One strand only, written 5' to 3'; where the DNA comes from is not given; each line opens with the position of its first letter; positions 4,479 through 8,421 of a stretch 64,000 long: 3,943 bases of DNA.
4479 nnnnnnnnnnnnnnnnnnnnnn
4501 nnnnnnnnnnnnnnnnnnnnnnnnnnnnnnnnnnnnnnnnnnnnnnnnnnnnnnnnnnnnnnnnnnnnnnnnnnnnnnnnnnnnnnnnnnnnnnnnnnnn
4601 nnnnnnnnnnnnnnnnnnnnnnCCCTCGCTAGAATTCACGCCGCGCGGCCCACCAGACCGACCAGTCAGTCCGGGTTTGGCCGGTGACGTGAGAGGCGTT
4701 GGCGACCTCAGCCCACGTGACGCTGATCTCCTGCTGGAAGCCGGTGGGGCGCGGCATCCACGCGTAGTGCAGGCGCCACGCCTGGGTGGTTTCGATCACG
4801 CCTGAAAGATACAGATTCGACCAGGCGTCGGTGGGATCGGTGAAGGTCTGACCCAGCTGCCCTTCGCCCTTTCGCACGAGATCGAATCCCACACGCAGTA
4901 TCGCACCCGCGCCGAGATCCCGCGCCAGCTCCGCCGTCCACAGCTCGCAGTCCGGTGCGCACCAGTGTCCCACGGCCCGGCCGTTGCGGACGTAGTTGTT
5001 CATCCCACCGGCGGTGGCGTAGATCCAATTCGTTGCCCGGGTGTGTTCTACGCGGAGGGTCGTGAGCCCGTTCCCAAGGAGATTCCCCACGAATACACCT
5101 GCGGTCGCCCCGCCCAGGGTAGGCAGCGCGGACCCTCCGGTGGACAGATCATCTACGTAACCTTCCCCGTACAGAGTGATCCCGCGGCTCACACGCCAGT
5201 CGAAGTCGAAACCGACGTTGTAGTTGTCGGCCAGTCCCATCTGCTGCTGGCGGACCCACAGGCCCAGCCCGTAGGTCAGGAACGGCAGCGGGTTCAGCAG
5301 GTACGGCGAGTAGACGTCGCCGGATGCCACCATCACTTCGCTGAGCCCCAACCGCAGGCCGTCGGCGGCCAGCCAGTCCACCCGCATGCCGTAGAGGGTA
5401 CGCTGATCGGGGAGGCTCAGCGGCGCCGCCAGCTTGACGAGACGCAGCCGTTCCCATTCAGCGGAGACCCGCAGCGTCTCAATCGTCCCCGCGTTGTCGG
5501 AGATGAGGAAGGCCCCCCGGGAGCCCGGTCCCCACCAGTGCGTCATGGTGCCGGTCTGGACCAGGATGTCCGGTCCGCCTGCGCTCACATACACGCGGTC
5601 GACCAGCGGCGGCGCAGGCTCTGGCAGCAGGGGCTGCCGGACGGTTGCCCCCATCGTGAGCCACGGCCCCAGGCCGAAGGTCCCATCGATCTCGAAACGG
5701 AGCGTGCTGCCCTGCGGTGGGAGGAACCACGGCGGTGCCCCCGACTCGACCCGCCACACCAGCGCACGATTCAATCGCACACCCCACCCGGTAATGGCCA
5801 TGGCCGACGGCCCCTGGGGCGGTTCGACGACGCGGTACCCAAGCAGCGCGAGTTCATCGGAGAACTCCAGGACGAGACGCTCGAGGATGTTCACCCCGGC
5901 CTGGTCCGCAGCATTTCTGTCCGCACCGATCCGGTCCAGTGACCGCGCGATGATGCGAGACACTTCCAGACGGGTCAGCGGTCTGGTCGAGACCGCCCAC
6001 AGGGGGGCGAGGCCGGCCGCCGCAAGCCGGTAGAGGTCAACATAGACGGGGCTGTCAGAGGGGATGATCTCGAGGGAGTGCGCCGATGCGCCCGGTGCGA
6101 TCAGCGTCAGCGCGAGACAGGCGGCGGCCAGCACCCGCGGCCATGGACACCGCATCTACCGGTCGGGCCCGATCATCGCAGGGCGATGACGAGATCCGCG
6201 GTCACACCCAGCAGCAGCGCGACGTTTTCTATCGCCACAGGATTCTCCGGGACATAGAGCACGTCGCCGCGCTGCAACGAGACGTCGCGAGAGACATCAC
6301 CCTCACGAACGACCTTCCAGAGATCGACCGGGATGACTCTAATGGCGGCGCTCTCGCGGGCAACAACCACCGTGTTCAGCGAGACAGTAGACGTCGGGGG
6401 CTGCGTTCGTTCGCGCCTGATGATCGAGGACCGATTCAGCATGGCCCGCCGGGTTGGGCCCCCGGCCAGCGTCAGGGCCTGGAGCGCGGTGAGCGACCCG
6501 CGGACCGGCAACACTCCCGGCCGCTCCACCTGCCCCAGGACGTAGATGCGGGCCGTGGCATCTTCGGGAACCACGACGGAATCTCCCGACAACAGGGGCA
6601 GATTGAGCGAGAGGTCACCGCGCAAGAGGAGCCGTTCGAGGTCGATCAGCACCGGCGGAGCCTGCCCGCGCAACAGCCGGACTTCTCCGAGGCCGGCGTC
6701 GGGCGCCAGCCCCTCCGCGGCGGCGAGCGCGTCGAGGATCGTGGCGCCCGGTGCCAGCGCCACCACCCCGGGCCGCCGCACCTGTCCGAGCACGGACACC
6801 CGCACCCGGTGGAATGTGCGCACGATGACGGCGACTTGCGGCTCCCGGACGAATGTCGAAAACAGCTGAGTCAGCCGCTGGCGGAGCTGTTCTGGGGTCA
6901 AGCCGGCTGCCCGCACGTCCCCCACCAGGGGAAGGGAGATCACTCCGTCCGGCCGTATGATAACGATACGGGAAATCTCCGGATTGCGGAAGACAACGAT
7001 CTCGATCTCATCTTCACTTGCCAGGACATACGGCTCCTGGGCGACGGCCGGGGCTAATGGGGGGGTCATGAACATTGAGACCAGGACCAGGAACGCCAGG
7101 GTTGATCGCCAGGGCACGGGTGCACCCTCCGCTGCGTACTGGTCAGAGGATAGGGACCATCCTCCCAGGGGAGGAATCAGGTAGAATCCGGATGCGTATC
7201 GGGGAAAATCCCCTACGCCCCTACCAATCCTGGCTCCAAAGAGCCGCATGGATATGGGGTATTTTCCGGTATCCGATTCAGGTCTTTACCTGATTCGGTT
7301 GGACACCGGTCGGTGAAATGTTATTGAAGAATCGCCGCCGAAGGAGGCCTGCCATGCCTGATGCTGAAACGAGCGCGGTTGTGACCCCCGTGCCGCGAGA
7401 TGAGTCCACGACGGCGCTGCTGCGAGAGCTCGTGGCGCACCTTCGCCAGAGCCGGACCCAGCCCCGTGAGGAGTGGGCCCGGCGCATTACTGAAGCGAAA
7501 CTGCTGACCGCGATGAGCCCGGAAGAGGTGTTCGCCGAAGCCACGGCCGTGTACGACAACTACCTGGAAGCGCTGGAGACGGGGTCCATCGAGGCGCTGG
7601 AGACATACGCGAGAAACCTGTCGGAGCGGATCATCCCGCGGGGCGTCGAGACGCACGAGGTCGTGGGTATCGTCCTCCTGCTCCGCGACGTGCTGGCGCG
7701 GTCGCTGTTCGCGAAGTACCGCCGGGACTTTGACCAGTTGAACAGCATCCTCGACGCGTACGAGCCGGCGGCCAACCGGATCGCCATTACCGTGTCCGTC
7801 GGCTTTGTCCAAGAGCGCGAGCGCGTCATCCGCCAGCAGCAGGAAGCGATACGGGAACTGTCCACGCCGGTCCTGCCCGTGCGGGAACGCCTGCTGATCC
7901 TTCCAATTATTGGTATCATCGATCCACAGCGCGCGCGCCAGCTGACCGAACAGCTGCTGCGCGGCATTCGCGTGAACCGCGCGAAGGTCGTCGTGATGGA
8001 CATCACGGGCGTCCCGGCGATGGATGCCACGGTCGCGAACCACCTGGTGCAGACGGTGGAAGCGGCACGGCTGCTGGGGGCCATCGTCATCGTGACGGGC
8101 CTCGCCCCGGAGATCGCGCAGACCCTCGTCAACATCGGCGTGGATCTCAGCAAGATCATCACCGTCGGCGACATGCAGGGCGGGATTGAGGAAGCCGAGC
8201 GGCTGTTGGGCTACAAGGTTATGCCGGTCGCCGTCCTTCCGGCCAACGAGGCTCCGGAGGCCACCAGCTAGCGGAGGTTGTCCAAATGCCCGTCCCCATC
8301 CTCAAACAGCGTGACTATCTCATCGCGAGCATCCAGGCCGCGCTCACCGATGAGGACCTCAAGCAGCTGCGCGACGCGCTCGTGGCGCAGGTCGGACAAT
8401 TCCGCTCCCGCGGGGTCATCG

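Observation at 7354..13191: Stressosome (RsbR-RsbS-RsbT-RsbX) wired to a histidine kinase with an RsbU-N-like domain and three response regulators instead of a SigB partner-switch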

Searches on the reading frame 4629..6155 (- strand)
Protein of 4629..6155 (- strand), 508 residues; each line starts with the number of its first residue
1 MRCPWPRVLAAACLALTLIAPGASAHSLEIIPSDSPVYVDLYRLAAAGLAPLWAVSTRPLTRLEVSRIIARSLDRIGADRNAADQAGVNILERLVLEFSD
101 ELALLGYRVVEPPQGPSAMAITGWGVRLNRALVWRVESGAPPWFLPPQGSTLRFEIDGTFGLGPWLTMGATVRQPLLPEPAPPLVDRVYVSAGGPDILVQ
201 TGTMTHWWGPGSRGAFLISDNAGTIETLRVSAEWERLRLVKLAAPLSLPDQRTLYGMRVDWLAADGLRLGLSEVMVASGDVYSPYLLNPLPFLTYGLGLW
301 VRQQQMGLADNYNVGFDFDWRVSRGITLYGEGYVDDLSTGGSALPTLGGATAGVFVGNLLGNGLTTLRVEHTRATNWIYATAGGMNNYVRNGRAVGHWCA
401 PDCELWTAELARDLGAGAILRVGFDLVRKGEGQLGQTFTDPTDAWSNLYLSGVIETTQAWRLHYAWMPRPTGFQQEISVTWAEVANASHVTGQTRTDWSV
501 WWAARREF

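Call 29: search_protein_families(library=pfam, proteins=[window:4629-6155:-], max_evalue=0.001)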
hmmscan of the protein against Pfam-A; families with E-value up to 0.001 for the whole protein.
window:4629-6155:- (508 aa): 1 family
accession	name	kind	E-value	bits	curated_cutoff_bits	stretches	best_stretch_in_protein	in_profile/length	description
PF14052.12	Caps_assemb_Wzi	-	5.2e-21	75.5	30.1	1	186-496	71-390/392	Capsule assembly protein Wzi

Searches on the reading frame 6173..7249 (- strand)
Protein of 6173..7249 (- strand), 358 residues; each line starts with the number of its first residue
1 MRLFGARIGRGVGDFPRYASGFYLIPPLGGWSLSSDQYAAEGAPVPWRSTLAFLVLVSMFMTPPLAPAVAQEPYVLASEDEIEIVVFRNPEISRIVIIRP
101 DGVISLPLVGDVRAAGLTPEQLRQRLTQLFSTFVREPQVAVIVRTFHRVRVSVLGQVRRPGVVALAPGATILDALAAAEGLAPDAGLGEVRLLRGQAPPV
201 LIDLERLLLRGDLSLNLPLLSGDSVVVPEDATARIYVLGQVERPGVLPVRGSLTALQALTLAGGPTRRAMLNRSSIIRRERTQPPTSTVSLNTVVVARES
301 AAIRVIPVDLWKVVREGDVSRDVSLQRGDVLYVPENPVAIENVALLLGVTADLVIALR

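Call 29: search_protein_families(library=pfam, proteins=[window:6173-7249:-], max_evalue=0.001)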
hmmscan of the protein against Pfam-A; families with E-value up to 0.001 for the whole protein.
window:6173-7249:- (358 aa): 3 families
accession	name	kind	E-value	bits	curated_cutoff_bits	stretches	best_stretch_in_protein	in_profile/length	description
PF02563.21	Poly_export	-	7.4e-22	77.8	28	1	70-143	3-76/77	Polysaccharide biosynthesis/export protein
PF22461.2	SLBB_2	-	3.2e-21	75.7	27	2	150-227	2-79/79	SLBB domain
PF10531.15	SLBB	-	2.6e-19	69.2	27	2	235-281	2-47/55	SLBB domain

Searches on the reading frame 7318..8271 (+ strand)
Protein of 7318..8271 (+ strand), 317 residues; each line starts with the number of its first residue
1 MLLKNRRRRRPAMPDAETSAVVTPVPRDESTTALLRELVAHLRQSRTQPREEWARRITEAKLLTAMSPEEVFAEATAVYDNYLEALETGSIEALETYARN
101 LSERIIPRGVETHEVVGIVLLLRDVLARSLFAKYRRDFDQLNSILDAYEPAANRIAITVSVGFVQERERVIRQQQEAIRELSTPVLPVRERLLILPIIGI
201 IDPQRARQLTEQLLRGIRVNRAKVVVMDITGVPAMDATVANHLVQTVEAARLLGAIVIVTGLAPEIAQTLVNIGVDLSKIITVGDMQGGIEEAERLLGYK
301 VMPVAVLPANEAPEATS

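Call 3: search_protein_families(library=pfam, proteins=[window:7318-8271:+], max_evalue=0.01)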
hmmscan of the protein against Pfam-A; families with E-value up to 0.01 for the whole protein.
window:7318-8271:+ (317 aa): 2 families
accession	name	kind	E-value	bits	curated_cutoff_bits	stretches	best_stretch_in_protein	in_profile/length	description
PF01740.26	STAS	-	2.5e-13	50.2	22.6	1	184-276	2-94/106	STAS domain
PF13466.11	STAS_2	-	0.00019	22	29.2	1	199-276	5-80/80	STAS domain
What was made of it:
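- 7354..8271 (+): rsbR: stressosome co-antagonist with a globin-like N-terminal sensor domain and a C-terminal STAS domain. STAS 50.2 bits (call 3).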

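Call 4: search_protein_families(library=ncbifam, proteins=[window:7318-8271:+], max_evalue=0.01)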
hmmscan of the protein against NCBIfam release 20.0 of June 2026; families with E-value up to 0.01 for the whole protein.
window:7318-8271:+ (317 aa): 2 families
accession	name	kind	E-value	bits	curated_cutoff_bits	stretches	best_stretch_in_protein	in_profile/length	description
NF052652.1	YtvA_fam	equivalog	3.1e-22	79.3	250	1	163-286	116-239/243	YtvA family blue-light photoreceptor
TIGR00377.1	ant_ant_sig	superfamily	0.00011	22.1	53.45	1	189-274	10-95/108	anti-sigma factor antagonist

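Call 18: search_solved_structures(query=window:7354-8271:+, show_alignments=4, max_evalue=1)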
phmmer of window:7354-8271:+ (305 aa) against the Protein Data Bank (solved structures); distinct sequences matched with E-value up to 1: 22.
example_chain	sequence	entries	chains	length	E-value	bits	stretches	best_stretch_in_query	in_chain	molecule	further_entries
9o3z_A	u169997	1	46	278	1.9e-36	129.4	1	136-287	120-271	RsbR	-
9o4r_A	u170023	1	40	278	6.8e-36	127.6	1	136-287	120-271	RsbR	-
9o3o_A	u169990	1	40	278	6.8e-36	127.6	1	136-287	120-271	STAS domain-containing protein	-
9o5l_A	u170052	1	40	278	6.8e-36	127.6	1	136-287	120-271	STAS domain-containing protein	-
9o4h_A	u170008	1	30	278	9.4e-36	127.1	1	136-287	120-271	RsbR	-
7b0u_A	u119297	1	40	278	1e-35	127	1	145-287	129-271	RsbR protein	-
6qcm_CD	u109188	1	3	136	7e-34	121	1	156-286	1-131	RsbR protein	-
6qcm_CB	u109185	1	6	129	7.3e-33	117.7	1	164-286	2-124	RsbR protein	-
6qcm_AB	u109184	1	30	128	1.2e-32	116.9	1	165-286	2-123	RsbR protein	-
7o0i_B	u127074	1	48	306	3.7e-28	102.2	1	151-290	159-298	Anti-anti-sigma factor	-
6qcm_AD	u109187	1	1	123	6e-24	88.4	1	156-257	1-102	RsbR protein,RsbR protein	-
9o4r_a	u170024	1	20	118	1.1e-15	61.3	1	171-286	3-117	RsbT antagonist protein RsbS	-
6qcm_A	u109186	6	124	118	2.6e-15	60.1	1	171-286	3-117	RsbS protein | RsbT antagonist protein RsbS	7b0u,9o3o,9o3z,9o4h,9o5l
6jhk_A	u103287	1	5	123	3.3e-14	56.5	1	169-286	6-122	RsbS negative regulator of sigma-B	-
2mwg_A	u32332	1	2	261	1.2e-10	44.8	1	147-277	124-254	Blue-light photoreceptor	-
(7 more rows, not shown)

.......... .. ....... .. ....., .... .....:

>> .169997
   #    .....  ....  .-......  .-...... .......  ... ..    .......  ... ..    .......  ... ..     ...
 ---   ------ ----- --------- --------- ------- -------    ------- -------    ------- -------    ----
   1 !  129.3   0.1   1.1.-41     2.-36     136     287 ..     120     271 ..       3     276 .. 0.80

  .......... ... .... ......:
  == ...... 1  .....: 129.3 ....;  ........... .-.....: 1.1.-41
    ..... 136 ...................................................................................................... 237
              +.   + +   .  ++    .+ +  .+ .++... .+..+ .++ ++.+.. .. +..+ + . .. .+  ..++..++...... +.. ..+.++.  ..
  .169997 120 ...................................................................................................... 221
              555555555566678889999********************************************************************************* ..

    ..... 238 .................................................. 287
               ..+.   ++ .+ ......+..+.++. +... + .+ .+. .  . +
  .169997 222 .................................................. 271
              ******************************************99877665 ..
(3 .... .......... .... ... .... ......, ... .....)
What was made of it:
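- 7354..8271 (+): C-terminal 150 aa match B. subtilis/Listeria RsbR from cryo-EM stressosomes at E 2e-36 (call 18).
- On Stressosome rsbRSTX module: phmmer E 1.9e-36 to 9o3z/7b0u/6qcm RsbR, residues 136-287 (call 18). In the alignment to B. subtilis RsbR, T171 aligns with Pro (IIDPQRA) and T205 with Ala (AMDATVA, with a Thr one position later) (call 18).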

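Call 24: find_homologous_proteins(query=window:7354-8271:+, max_evalue=0.00001)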
Query window:7354-8271:+ (305 aa): 8000 proteins with E <= 0.00001 among 8000 candidates; the best 120 are listed.
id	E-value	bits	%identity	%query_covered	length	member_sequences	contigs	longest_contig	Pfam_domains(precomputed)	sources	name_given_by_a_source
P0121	8.4e-184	627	100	100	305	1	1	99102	PF01740.27,PF13466.13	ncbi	-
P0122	2.2e-167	574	-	-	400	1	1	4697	PF01740.27,PF13466.13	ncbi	-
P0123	7.7e-162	555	91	97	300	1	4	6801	PF14361.13,PF01740.27,PF13466.13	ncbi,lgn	-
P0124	4.2e-161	553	92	96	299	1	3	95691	PF14361.13,PF01740.27,PF13466.13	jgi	jgi:rsbT co-antagonist protein RsbR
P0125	7.1e-161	552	92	96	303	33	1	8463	PF01740.27,PF13466.13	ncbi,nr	ncbi:MAG TPA: STAS domain-containing protein [bacterium]|nr:STAS domain-containing protein [bacteriu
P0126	1.3e-160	551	91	96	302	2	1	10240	PF01740.27,PF13466.13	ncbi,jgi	jgi:rsbT co-antagonist protein RsbR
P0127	5.6e-158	543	88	100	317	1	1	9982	PF01740.27,PF13466.13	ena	-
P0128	7.4e-157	539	90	96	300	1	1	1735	PF01740.27,PF13466.13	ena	-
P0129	1.0e-156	539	89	97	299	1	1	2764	PF01740.27,PF13466.13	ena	-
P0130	9.4e-156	535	87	98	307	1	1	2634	PF01740.27,PF13466.13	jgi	jgi:rsbT co-antagonist protein RsbR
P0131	2.2e-155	534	88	96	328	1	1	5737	PF01740.27,PF13466.13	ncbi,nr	ncbi:MAG TPA: STAS domain-containing protein [Gemmatimonadales bacterium]|nr:STAS domain-containing 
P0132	5.4e-155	533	87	96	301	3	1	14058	PF01740.27,PF13466.13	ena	-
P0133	5.4e-155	533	88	96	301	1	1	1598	PF01740.27,PF13466.13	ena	-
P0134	2.3e-154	531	89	97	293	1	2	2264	PF01740.27,PF13466.13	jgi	jgi:rsbT co-antagonist protein RsbR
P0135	2.4e-154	531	87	98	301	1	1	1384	PF01740.27,PF13466.13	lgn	-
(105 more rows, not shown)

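Call 25: search_protein_families(library=pfam, proteins=[P0124], max_evalue=10)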
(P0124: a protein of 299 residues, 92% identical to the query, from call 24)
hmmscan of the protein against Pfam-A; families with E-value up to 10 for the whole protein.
P0124 (299 aa): 5 families
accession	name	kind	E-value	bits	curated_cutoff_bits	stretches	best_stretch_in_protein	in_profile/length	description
PF01740.26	STAS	-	2.9e-14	53.2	22.6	1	172-264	2-94/106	STAS domain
PF13466.11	STAS_2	-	1.3e-05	25.7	29.2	1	187-264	5-80/80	STAS domain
PF14361.12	RsbRD_N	-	0.00032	21.8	24.3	1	28-117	3-102/104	RsbT co-antagonist protein rsbRD N-terminal domain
PF13413.12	HTH_25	-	0.015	15.6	24.6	1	46-87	3-45/62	Helix-turn-helix domain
PF18915.5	DUF5667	-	0.35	11.8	27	1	32-77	27-73/99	Domain of unknown function (DUF5667)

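Call 26: find_encoding_contigs(protein=P0121, flank=10000, max_places=3)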
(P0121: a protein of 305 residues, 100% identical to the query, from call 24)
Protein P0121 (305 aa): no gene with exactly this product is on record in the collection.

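Call 64: list_cluster_members(proteins=[P0121, P0001])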
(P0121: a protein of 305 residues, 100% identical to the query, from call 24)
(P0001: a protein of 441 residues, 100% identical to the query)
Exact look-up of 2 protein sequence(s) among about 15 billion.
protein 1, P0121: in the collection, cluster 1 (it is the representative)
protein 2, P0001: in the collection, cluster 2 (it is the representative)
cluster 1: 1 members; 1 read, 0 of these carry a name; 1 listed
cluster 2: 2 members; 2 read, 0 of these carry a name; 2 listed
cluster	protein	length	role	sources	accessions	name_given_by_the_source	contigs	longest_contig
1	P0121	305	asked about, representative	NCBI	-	-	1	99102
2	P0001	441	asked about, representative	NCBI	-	-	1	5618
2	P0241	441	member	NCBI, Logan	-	-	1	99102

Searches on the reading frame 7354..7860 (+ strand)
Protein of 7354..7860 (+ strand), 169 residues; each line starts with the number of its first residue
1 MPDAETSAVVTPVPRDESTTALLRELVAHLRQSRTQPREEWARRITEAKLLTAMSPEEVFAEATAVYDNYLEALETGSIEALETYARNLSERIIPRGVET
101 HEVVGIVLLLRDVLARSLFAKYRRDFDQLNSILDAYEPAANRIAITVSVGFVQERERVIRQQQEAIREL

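Call 25: search_protein_families(library=pfam, proteins=[window:7354-7860:+], max_evalue=10)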
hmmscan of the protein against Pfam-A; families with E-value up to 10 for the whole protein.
window:7354-7860:+ (169 aa): 3 families
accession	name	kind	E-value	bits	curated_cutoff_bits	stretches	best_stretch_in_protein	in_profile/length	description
PF14361.12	RsbRD_N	-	0.022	15.9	24.3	1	29-117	4-102/104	RsbT co-antagonist protein rsbRD N-terminal domain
PF13413.12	HTH_25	-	0.056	13.7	24.6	1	60-87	16-45/62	Helix-turn-helix domain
PF12010.13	DUF3502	-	0.22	12.4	24.4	1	60-87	16-42/69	Domain of unknown function (DUF3502)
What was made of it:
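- On Stressosome rsbRSTX module: Pfam RsbRD_N scores only 15.9 bits, below its cut-off of 24.3 (call 25).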

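Call 51: predict_structure(alignment_id=A4)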
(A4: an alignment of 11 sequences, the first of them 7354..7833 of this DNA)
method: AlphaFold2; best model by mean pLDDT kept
length: 160 residues; sequences in the alignment: 11
mean_pLDDT: 82.1   pTM: 0.76
mean pLDDT of the five models: 82.1, 80.5, 76.9, 75.6, 59.7
residues with pLDDT >= 90: 18; 70-90: 126; 50-70: 4; < 50: 12
segments of 3 or more residues with pLDDT < 50: 1-12
pLDDT, mean of each block of 10 residues (from residue 1): 39 66 88 79 87 87 89 88 85 84 86 87 89 90 87 83
secondary structure, 60 per line:
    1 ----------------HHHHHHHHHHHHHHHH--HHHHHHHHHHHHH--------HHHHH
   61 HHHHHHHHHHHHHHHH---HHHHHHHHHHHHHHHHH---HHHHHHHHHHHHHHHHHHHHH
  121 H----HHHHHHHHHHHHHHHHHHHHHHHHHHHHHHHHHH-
elements in order: H17-32 H35-47 H56-76 H80-96 H100-121 H126-159
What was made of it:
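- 7354..8271 (+): N-terminal AF2 model has pLDDT 82 (call 51).
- On Stressosome rsbRSTX module: The AF2 model has pLDDT 82 (call 51).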

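Call 57: fold_search(model_id=the predicted structure, library=pdb)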
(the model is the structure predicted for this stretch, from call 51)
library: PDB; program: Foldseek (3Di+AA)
matches with E <= 10: 584; with E <= 0.001: 0
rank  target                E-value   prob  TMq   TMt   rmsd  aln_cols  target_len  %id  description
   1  5ohe_F                6.3e-03  1.00  0.64  0.66   4.1       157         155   16  Globin sensor domain of AfGcHK (FeIII form) in complex with cyanide (released 2017-11-08)
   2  5ohf_G                8.6e-03  1.00  0.62  0.67   3.3       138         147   18  Globin sensor domain of AfGcHK (FeIII form) in complex with cyanide, partially reduced (released 2017-11-08)
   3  5ohf_F                1.2e-02  1.00  0.64  0.67   3.8       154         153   17  Globin sensor domain of AfGcHK (FeIII form) in complex with cyanide, partially reduced (released 2017-11-08)
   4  5ohf_C                1.4e-02  1.00  0.61  0.66   3.3       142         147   18  Globin sensor domain of AfGcHK (FeIII form) in complex with cyanide, partially reduced (released 2017-11-08)
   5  5ohe_C                2.0e-02  1.00  0.63  0.66   3.2       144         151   17  Globin sensor domain of AfGcHK (FeIII form) in complex with cyanide (released 2017-11-08)
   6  5ohe_A                2.0e-02  1.00  0.63  0.65   4.0       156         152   17  Globin sensor domain of AfGcHK (FeIII form) in complex with cyanide (released 2017-11-08)
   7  3tm9                  3.9e-02  1.00  0.65  0.70   3.7       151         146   15  Y29A mutant of Vitreoscilla stercoraria hemoglobin (released 2014-04-16)
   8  7ohd_A                4.1e-02  1.00  0.58  0.68   3.8       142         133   19  CRYSTAL STRUCTURE OF FERRIC MURINE NEUROGLOBIN CDLESS MUTANT (released 2022-07-13)
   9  4xxi_B                5.3e-02  1.00  0.53  0.57   4.1       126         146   13  Crystal structure of the Bilin-binding domain of phycobilisome core-membrane linker ApcE (released 2015-12-16)
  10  7ohd_B                5.6e-02  1.00  0.60  0.69   3.8       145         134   16  CRYSTAL STRUCTURE OF FERRIC MURINE NEUROGLOBIN CDLESS MUTANT (released 2022-07-13)
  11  4b3w_A                6.5e-02  1.00  0.60  0.62   4.5       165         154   10  Crystal structure of human cytoglobin H(E7)Q mutant (released 2013-01-23)
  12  2olp_A                7.2e-02  0.99  0.51  0.53   5.5       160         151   11  Structure and ligand selection of hemoglobin II from Lucina pectinata (released 2007-12-18)
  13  6wk3_D                7.6e-02  1.00  0.61  0.65   3.8       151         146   17  Engineered carbene transferase RmaNOD Q52V, putative nitric oxide dioxygenase from Rhodothermus marinus (released 2020-07-08)
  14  2vhb_A                8.0e-02  1.00  0.61  0.69   4.4       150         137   13  AZIDE ADDUCT OF THE BACTERIAL HEMOGLOBIN FROM VITREOSCILLA STERCORARIA (released 1998-02-25)
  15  4mu5                  8.4e-02  1.00  0.57  0.61   4.1       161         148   18  Crystal structure of murine neuroglobin mutant M144W (released 2014-06-18)
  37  2bnl_A                1.3e-01  1.00  0.53  0.64   5.1       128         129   11  The structure of the N-terminal domain of RsbR (released 2005-11-03)
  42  2bnl_B                1.5e-01  1.00  0.59  0.71   4.2       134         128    9  The structure of the N-terminal domain of RsbR (released 2005-11-03)
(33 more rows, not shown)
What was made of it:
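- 7354..8271 (+): Its top PDB folds are globin-coupled sensor domains and N-RsbR 2bnl, TM 0.64-0.71 (call 57).
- On Stressosome rsbRSTX module: Foldseek top hits are globin sensor domains (5ohe, prob 1.0, TM 0.64-0.67, E 6e-3) and N-RsbR 2bnl (TMt 0.64-0.71) (call 57).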
